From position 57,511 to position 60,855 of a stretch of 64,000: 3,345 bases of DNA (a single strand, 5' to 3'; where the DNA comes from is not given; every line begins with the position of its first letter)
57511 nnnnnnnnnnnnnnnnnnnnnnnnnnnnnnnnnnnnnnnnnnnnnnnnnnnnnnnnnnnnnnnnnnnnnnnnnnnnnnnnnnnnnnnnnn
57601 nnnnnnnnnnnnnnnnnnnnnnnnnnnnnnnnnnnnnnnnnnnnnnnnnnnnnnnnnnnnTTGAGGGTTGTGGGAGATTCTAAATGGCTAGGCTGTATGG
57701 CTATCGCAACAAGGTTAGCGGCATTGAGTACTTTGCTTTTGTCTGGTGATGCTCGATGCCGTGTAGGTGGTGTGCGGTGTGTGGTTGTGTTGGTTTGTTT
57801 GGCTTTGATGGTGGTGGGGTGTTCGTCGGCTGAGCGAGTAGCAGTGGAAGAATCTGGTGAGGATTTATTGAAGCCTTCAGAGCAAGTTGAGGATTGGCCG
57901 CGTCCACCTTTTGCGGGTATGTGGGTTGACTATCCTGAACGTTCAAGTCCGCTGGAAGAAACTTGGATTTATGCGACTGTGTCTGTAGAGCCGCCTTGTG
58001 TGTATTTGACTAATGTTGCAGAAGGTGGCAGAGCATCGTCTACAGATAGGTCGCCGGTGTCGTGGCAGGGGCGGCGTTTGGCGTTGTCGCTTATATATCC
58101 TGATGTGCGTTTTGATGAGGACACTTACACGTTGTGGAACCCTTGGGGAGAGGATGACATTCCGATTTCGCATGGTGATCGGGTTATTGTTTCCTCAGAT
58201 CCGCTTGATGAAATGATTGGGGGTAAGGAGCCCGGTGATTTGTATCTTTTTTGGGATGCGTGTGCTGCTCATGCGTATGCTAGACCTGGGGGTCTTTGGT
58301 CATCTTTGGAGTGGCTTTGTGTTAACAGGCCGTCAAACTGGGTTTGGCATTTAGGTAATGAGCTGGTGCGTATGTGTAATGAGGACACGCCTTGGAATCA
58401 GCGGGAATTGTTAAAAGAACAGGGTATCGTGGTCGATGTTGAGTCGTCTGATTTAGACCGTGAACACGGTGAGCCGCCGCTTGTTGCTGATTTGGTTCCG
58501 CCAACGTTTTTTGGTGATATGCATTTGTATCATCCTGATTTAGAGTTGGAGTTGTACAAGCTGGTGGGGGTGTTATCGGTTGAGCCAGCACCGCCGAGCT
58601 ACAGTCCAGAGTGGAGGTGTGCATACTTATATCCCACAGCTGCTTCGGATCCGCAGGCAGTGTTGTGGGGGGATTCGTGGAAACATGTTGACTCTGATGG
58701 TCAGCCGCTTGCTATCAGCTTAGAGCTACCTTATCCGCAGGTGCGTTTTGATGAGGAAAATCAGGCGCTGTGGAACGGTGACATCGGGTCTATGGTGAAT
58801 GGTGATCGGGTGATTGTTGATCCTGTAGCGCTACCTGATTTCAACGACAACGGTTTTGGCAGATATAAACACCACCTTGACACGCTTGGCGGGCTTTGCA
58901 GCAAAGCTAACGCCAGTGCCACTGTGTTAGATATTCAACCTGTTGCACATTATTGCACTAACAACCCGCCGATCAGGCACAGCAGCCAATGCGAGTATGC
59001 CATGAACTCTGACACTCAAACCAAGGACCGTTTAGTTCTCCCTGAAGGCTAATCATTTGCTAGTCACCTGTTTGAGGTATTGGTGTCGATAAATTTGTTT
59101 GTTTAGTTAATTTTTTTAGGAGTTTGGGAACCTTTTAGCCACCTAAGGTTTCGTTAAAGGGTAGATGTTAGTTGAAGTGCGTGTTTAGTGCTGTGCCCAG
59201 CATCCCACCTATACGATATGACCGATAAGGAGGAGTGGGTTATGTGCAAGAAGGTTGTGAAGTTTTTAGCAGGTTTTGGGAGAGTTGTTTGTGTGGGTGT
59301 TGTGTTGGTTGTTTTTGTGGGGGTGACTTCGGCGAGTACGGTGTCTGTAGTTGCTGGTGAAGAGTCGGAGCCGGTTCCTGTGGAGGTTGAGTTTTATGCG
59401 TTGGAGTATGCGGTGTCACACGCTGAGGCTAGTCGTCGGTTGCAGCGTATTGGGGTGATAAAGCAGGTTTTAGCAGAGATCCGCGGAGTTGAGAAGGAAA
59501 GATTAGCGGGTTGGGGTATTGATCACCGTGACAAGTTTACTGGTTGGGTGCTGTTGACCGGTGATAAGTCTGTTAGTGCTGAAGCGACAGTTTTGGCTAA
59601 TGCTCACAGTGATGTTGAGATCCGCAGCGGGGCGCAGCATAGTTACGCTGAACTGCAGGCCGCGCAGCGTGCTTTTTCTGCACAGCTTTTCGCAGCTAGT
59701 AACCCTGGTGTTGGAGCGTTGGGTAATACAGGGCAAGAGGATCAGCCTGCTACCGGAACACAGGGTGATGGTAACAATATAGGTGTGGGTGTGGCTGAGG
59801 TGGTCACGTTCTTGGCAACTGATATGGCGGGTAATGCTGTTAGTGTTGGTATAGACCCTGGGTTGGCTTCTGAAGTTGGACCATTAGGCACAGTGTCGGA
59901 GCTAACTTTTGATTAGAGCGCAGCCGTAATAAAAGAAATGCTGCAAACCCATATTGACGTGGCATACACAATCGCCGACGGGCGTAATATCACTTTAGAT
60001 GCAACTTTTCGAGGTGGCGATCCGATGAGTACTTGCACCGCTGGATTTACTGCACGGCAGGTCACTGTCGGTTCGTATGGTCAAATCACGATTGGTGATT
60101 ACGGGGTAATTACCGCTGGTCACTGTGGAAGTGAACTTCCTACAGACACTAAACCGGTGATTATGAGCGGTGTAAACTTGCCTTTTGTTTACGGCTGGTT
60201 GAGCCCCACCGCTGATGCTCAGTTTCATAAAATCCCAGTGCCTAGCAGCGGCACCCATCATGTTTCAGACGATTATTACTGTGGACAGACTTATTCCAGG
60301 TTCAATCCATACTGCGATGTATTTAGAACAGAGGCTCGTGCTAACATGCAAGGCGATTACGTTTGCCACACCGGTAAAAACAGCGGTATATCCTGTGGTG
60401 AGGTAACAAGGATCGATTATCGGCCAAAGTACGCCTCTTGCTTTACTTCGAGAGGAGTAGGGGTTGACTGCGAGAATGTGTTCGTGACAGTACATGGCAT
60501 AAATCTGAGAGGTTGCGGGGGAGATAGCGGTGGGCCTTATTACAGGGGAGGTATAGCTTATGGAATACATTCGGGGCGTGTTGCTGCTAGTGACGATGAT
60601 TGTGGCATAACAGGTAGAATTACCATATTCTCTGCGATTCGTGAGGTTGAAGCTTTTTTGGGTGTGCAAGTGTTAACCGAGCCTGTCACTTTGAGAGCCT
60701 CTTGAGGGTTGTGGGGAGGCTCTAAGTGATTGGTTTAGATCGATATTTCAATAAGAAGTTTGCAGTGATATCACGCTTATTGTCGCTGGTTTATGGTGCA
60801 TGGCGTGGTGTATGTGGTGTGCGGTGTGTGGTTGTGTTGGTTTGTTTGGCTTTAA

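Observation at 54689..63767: Tandem protease-lipoprotein (P-L) cassette array: candidate polymorphic secreted-protease / cognate-lipoprotein system with one expressed and several silent copies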

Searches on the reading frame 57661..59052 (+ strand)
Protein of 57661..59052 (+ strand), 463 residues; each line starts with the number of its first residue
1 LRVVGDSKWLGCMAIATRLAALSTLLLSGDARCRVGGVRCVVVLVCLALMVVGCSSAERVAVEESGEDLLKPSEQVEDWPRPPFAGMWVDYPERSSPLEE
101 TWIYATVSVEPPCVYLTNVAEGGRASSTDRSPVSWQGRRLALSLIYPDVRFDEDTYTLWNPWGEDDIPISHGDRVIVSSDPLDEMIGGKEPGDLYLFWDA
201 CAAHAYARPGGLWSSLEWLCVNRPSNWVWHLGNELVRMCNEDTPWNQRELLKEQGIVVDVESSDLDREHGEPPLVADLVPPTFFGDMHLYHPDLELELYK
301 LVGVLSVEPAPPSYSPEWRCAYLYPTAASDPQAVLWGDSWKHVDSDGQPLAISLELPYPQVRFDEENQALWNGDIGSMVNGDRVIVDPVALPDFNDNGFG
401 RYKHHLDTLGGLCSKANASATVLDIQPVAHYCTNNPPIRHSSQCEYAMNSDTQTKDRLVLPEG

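Call 4: search_protein_families(library=pfam, proteins=[window:57661-59052:+], max_evalue=0.01)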
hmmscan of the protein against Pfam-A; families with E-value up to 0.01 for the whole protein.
window:57661-59052:+ (463 aa): 0 families

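Call 8: find_homologous_proteins(query=window:57661-59052:+, max_evalue=0.001)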
Query window:57661-59052:+ (463 aa): 53 proteins with E <= 0.001 among 8000 candidates.
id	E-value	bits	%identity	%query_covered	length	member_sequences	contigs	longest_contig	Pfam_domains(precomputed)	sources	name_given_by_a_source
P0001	0.0e+0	1067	100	97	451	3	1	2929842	-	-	-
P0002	4.2e-244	829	82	96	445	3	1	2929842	-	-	-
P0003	9.2e-220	749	75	90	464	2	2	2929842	-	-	-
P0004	1.3e-194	666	69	96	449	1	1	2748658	-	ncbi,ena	-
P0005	1.6e-160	553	65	83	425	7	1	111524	-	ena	-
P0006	1.0e-156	541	60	89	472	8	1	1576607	-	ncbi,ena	-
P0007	1.9e-156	540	63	84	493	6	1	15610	-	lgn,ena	-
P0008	2.3e-155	536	58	94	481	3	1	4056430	-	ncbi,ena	-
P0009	4.9e-155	535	57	92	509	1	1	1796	-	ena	-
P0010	2.2e-153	530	56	93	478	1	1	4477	-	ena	-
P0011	4.6e-153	529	56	95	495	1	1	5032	-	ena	-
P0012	8.2e-153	528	55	94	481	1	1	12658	-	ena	-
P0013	5.6e-151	522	61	83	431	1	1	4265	-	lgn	-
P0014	6.1e-150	518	56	92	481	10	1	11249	-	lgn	-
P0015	6.1e-150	518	56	92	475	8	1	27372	-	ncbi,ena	-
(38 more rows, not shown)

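Call 10: search_solved_structures(query=window:57661-59052:+, max_evalue=1)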
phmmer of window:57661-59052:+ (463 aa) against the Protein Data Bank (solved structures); distinct sequences matched with E-value up to 1: 3.
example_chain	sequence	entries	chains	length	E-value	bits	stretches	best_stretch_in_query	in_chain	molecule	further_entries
4cuc_A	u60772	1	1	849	0.00012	24.1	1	157-237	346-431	BETA-GALACTOSIDASE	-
4cu6_A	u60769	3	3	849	0.00012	24.1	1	157-237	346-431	BETA-GALACTOSIDASE | GLYCOSIDE HYDROLASE 2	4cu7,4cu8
8g5b_I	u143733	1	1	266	0.41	12.4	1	40-95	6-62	FL-1061 heavy chain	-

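Call 13: find_related_loci(query=A1, collection=genome_contigs, flank=10000)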
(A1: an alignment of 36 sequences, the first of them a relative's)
Query A1 (451 aa) in genome_contigs; peptide patterns used: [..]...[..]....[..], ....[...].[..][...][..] (x = any residue, [..] = any of these).
59 stretches matched a pattern; 23 encode a relative of the query (tblastn E <= 1e-3); 23 distinct loci.
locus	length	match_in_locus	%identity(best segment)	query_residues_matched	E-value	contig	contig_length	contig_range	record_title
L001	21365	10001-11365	58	16-450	2e-159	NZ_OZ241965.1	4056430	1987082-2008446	MAG: Candidatus Poriferisocius sp. isolate b25f411a-8abc-437d-a916-241d4d5bb498 chromosome 1, complete sequence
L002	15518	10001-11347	56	24-450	2e-153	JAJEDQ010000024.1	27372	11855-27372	MAG: Acidimicrobiia bacterium isolate p16x33bins.34 k141_650382, whole genome shotgun sequence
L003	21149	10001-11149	62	65-451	8e-152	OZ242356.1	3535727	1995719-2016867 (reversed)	MAG: Acidimicrobiales bacterium isolate 1ff3c0e0-a0fb-4382-b91d-522820076fd5 genome assembly, chromosome: 1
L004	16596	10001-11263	60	42-451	9e-151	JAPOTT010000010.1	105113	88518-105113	MAG: bacterium isolate CAR3_bin_7 NODE_56_length_105113_cov_17.5866, whole genome shotgun sequence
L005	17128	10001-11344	57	22-450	4e-150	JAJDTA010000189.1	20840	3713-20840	MAG: Acidimicrobiia bacterium isolate jk18x11bins.4 k141_553256, whole genome shotgun sequence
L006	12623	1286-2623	56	24-450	1e-149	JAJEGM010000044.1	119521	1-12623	MAG: Acidimicrobiia bacterium isolate p16x57bins.12 k141_470330, whole genome shotgun sequence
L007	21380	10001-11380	57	15-451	8e-147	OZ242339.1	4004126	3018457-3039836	MAG: Acidimicrobiales bacterium isolate d2f1fe46-59da-42e5-8b0a-fdf35f8109fa genome assembly, chromosome: 1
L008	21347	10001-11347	55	24-450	1e-143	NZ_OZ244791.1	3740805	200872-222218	MAG: Candidatus Poriferisocius sp. isolate cde17ac8-0948-4364-bd42-6cfd40f4f062 chromosome 1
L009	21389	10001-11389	53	25-451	3e-141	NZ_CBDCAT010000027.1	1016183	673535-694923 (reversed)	MAG: Candidatus Poriferisocius sp. isolate 6a58050e-6236-4a06-828a-e3003a3fcb77 contig_27, whole genome shotgun sequence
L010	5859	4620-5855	54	26-414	4e-135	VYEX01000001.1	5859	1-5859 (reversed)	MAG: Acidimicrobiia bacterium isolate SB0677_bin_11 NODE_4367_length_5859_cov_41.620262, whole genome shotgun sequence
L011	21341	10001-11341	51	28-450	1e-132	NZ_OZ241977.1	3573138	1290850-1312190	MAG: Candidatus Poriferisocius sp. isolate 487b4cec-4729-4ab4-8a52-7084cce3f8e8 chromosome 1, complete sequence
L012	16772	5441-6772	52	15-450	6e-129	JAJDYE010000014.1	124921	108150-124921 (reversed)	MAG: Acidimicrobiia bacterium isolate jk18x27bins.72 k141_702545, whole genome shotgun sequence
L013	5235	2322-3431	56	66-451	7e-126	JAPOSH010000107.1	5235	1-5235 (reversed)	MAG: bacterium isolate CAR2_bin_19 NODE_4064_length_5235_cov_5.70077, whole genome shotgun sequence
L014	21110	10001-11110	55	66-451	5e-119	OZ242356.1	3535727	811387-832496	MAG: Acidimicrobiales bacterium isolate 1ff3c0e0-a0fb-4382-b91d-522820076fd5 genome assembly, chromosome: 1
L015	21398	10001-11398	49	24-450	3e-115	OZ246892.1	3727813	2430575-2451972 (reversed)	MAG: Acidimicrobiales bacterium isolate 3c6b77ed-a9df-485c-af98-3e10d3554373 genome assembly, chromosome: 1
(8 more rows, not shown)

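Call 22: predict_structure(alignment_id=A1)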
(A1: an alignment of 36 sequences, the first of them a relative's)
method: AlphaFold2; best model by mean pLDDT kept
length: 451 residues; sequences in the alignment: 36
mean_pLDDT: 70.3   pTM: 0.45
mean pLDDT of the five models: 70.3, 70.2, 67.6, 65.1, 65.1
residues with pLDDT >= 90: 75; 70-90: 191; 50-70: 84; < 50: 101
segments of 3 or more residues with pLDDT < 50: 1-25, 41-66, 111-120, 170-187, 249-255, 270-282
pLDDT, mean of each block of 10 residues (from residue 1): 44 37 54 69 36 34 45 66 57 85 80 44 69 82 84 87 75 39 48 72 85 63 70 73 63 58 64 38 62 90 82 91 91 92 78 87 88 85 74 83 87 90 87 92 83 59
secondary structure, 60 per line:
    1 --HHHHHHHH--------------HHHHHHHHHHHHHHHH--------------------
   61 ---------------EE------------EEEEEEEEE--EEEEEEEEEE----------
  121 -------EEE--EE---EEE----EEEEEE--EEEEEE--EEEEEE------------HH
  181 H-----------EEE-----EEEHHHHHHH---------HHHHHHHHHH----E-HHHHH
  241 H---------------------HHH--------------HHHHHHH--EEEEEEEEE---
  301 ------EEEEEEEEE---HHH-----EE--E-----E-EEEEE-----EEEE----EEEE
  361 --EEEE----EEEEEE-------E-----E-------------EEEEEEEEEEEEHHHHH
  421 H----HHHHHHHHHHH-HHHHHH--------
elements in order: H3-10 H25-40 E90-98 E101-110 E128-130 E138-140 E145-150 E153-158 E161-166 E193-195 E201-203 H204-210 H220-229 H236-241 H280-286 E289-297 E307-315 E339-343 E349-352 E357-360 E363-366 E371-376 E404-415 H416-421 H426-436 H438-443

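Call 26: fold_search(model_id=the predicted structure, library=pdb)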
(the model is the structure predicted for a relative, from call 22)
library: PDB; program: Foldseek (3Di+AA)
matches with E <= 10: 128; with E <= 0.001: 0
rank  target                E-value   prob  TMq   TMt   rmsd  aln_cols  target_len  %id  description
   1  9hqv_Bh               7.2e-02  0.28  0.11  0.21  13.1       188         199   11  Cryo-EM structure of the small subunit of the mitochondrial ribosome from Toxoplasma gondii (released 2025-06-11)
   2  4qiw_E                9.0e-02  0.77  0.12  0.27   6.4       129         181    9  Crystal structure of euryarchaeal RNA polymerase from Thermococcus kodakarensis (released 2014-10-08)
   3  9e71_BN               1.5e-01  0.28  0.14  0.30   8.1       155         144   12  Cryo-EM structure of the Pyrobaculum calidifontis 70S ribosome (released 2024-11-20)
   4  6sw9_N                1.9e-01  0.30  0.13  0.30   7.4       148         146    9  IC2A model of cryo-EM structure of a full archaeal ribosomal translation initiation complex devoid of aIF1 in P. abyss (released 2020-02-19)
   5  9dei_F                1.9e-01  0.21  0.14  0.34   8.2       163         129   12  Trypanosoma brucei mitochondrial RNA-editing catalytic complex 1, U-deletion (RECC1) (released 2026-01-21)
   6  6bhw_E                2.1e-01  0.47  0.13  0.46   7.3       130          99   14  B. subtilis SsbA (released 2018-12-19)
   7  6cqo_H                2.4e-01  0.33  0.10  0.41   7.7       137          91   15  Crystal Structure of mitochondrial single-stranded DNA binding proteins from S. cerevisiae (SeMet Labeled), Rim1 (Form (released 2018-05-30)
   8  1y14_D                3.2e-01  0.44  0.12  0.28   9.3       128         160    6  Crystal structure of yeast subcomplex of Rpb4 and Rpb7 (released 2004-12-14)
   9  5xgu_B                3.4e-01  0.47  0.13  0.10   7.6       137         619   13  Escherichia coli. RNase R (released 2017-10-18)
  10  7r4w                  4.5e-01  0.20  0.13  0.39   7.9       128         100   14  Single stranded DNA binding protein SSB M5 from Fervidobacterium gondwanense (released 2023-08-23)
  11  6bhw_H                5.3e-01  0.28  0.14  0.46   6.6       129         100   13  B. subtilis SsbA (released 2018-12-19)
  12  3j7p_SX               5.3e-01  0.23  0.13  0.32   7.1       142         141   11  Structure of the 80S mammalian ribosome bound to eEF2 (released 2014-09-03)
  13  3deg_D                5.3e-01  0.16  0.12  0.32  14.0       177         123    6  Complex of elongating Escherichia coli 70S ribosome and EF4(LepA)-GMPPNP (released 2008-08-19)
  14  11bq_L                5.6e-01  0.09  0.11  0.28  13.9       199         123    6  Escherichia coli 70S ribosome containing an evolved 16S rRNA (EC-S3.5) (released 2026-04-08)
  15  5o5j_L                5.9e-01  0.12  0.11  0.29  12.5       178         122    7  Structure of the 30S small ribosomal subunit from Mycobacterium smegmatis (released 2017-07-12)
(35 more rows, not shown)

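Call 42: search_protein_representatives(alignment_id=A1)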
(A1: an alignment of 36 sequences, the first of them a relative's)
Query: 36 sequences, 464 profile positions. Proteins with E-value up to 0.001 (for the whole library): 73; up to 1e-10: 38; up to 1e-30: 9. The best 73 are listed.
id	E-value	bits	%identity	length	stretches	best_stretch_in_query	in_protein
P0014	2.9e-229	778.2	-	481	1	8-464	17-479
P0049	6.0e-156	536.5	-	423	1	8-463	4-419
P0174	9.9e-71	255.6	-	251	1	10-248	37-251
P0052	3.6e-69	250.4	-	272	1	8-301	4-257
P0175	7.8e-67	242.7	-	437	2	187-427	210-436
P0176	5.3e-41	157.5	-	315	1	7-181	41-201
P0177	1.0e-40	156.6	-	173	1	44-190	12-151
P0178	2.3e-39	152.2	-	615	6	87-196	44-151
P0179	8.8e-34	133.7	-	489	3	19-192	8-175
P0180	1.9e-26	109.5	-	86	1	394-464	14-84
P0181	4.4e-24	101.8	-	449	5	86-175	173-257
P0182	1.6e-22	96.6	-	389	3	26-184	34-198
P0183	9.5e-22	94.1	-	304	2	75-180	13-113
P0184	2.6e-21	92.6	-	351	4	346-382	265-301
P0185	1.2e-20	90.5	-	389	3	89-189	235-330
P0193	2.7e-15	72.8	-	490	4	87-181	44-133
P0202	2.8e-13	66.2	-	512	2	91-176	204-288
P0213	3.4e-09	52.7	-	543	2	29-179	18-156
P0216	1.3e-08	50.8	-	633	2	82-181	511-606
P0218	9.4e-08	47.9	-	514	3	343-383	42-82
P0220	1.9e-07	46.9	-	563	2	85-161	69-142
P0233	3.5e-05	39.4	-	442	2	91-215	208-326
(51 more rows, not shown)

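Call 43: search_protein_families(library=pfam, proteins=[P0178, P0216, P0220, P0213, P0202, P0218, P0193, P0179, P0181, P0233], max_evalue=0.01)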
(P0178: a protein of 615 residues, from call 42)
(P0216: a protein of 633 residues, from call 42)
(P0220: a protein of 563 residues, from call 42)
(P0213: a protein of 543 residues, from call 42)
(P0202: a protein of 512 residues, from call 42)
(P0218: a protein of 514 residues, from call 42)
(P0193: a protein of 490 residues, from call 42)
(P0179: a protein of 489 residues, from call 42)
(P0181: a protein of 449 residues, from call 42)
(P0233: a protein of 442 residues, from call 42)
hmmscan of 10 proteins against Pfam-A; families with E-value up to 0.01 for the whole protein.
P0178 (615 aa): 0 families

P0216 (633 aa): 0 families

P0220 (563 aa): 0 families

P0213 (543 aa): 0 families

P0202 (512 aa): 0 families

P0218 (514 aa): 1 family
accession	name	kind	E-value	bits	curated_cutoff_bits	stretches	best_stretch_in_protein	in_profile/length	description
PF05096.18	Glu_cyclase_2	-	7.8e-85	284.7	22.3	1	276-510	20-249/249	Glutamine cyclotransferase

P0193 (490 aa): 0 families

P0179 (489 aa): 0 families

P0181 (449 aa): 0 families

P0233 (442 aa): 0 families

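Call 45: find_encoding_contigs(protein=P0182, flank=5000, max_places=2)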
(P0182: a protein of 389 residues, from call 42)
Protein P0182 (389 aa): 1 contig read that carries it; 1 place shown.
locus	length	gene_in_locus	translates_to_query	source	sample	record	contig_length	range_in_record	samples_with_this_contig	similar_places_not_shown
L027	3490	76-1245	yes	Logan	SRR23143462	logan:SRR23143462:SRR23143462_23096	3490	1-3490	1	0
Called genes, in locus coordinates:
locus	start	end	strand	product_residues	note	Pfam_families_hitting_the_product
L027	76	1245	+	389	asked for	-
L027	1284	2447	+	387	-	-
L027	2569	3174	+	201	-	-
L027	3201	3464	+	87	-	-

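Call 46: find_encoding_contigs(protein=P0220, flank=5000, max_places=2)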
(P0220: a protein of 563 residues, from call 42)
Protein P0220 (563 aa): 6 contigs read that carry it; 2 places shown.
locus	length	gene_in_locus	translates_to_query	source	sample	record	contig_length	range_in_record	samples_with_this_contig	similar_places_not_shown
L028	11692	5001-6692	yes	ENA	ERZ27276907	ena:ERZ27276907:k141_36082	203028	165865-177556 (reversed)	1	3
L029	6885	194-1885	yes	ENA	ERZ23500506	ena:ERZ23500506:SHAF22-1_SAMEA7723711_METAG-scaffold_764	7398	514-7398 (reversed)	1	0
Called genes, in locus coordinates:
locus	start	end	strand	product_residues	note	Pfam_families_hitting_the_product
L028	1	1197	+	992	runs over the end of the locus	PF00005:ABC_tran (faint), PF02463:SMC_N (faint), PF03193:RsgA_GTPase (faint), PF13191:AAA_16 (faint), PF13476:AAA_23 (faint), PF13555:AAA_29 (faint), PF17760:UvrA_inter, PF17755:UvrA_DNA-bind, +1 more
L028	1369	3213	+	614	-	PF01541:GIY-YIG (weak), PF27096:UvrC_M, PF02151:UVR, PF22920:UvrC_RNaseH, PF08459:UvrC_RNaseH_dom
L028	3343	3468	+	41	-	-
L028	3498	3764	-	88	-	PF00196:GerE (weak)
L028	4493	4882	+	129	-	PF00106:adh_short, PF08659:KR (weak), PF13561:adh_short_C2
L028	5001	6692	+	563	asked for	-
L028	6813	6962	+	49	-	-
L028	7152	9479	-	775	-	PF01555:N6_N4_Mtase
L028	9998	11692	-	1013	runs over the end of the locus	-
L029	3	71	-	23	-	?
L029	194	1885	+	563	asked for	-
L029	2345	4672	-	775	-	PF01555:N6_N4_Mtase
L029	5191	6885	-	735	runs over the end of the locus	?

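Call 56: search_protein_families(library=ncbifam, proteins=[window:57661-59052:+], max_evalue=0.01)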
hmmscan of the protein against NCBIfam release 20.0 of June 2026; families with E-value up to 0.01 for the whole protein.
window:57661-59052:+ (463 aa): 0 families

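Call 71: search_solved_structures(query=A1, max_evalue=10)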
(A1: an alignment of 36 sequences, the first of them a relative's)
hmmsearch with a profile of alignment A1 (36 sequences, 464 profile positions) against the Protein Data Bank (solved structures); distinct sequences matched with E-value up to 10: 0.

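Call 72: search_protein_families(library=padloc, proteins=[window:57661-59052:+], max_evalue=0.01)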
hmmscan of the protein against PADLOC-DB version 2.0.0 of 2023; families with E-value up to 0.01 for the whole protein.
window:57661-59052:+ (463 aa): 0 families

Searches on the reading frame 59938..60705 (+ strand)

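Call 4: search_protein_families(library=pfam, proteins=[window:59938-60705:+], max_evalue=0.01)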
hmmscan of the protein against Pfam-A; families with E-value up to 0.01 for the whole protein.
window:59938-60705:+ (255 aa): 1 family
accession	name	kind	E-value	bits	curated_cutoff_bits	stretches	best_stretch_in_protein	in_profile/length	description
PF00089.32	Trypsin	-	1.4e-05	25.5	20.6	1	50-233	30-212/220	Trypsin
